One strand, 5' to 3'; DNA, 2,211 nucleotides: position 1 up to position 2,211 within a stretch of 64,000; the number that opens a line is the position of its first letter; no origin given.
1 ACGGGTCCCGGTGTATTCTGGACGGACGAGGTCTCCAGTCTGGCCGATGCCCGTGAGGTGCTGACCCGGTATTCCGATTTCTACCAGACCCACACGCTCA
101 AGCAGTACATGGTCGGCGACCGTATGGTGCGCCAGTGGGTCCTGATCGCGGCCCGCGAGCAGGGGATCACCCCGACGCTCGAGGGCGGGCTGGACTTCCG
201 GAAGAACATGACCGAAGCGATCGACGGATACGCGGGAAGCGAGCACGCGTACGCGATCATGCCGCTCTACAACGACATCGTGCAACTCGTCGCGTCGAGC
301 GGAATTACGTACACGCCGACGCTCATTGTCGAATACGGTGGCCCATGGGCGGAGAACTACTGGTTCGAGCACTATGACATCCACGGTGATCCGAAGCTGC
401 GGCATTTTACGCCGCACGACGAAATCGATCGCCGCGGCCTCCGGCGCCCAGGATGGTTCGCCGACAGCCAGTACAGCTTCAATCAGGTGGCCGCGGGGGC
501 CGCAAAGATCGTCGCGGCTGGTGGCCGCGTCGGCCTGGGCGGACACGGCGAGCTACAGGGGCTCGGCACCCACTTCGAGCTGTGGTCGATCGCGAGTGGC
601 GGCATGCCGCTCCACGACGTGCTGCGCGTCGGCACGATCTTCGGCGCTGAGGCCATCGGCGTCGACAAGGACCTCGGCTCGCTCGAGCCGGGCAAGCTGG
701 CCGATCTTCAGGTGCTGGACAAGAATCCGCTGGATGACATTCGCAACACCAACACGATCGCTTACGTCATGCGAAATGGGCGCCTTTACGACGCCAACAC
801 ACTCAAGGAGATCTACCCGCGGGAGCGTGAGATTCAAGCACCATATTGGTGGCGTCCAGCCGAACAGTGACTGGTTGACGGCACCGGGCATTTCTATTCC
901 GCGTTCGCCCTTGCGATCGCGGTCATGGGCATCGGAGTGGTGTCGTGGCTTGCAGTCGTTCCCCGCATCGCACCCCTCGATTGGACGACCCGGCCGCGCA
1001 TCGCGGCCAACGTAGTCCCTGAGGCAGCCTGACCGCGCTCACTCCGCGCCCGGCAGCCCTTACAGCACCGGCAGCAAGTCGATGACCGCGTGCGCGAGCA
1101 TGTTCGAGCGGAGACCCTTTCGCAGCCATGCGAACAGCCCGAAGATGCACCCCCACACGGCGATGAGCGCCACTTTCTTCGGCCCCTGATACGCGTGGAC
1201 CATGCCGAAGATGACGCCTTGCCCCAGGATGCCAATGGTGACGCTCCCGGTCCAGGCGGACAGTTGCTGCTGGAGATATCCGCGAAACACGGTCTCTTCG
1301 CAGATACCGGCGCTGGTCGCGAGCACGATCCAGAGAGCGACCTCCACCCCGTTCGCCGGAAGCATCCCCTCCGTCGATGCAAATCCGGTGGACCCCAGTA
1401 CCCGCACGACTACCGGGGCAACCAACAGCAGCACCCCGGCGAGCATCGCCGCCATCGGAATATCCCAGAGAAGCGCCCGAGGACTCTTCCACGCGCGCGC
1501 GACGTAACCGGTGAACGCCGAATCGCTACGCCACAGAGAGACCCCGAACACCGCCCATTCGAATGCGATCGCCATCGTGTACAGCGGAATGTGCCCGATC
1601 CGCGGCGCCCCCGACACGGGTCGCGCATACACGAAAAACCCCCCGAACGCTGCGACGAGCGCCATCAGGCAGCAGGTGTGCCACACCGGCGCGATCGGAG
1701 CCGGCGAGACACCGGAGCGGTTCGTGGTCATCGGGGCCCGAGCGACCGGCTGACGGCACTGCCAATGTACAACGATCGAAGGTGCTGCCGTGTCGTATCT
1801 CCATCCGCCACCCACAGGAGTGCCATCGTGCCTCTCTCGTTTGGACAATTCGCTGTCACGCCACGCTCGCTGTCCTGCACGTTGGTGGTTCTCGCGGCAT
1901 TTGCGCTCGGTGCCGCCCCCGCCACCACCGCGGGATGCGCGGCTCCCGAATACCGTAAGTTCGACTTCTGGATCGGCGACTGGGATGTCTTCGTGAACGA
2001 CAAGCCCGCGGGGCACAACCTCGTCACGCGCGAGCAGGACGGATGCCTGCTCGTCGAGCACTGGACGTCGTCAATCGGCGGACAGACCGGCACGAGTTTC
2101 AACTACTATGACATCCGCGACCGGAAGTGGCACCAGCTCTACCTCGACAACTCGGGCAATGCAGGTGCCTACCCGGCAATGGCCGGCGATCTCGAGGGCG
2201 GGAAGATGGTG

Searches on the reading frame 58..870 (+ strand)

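Call 9: search_protein_families(library=pfam, proteins=[window:58-870:+], max_evalue=0.0001)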
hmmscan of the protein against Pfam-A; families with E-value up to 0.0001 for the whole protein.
window:58-870:+ (270 aa): 2 families
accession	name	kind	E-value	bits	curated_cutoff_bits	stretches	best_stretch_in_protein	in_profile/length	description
PF01979.26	Amidohydro_1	-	5.2e-13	49.4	25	1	178-243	276-344/345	Amidohydrolase family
PF07969.17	Amidohydro_3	-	1.4e-06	28.5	29.7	1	178-242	402-469/472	Amidohydrolase family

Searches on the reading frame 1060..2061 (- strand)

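Call 9: search_protein_families(library=pfam, proteins=[window:1060-2061:-], max_evalue=0.0001)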
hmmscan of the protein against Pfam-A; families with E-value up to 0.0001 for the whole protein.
window:1060-2061:- (333 aa): 1 family
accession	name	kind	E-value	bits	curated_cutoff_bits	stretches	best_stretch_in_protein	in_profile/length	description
PF02517.21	Rce1-like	-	3e-19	69.5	22.4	1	241-329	5-92/93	Type II CAAX prenyl endopeptidase Rce1-like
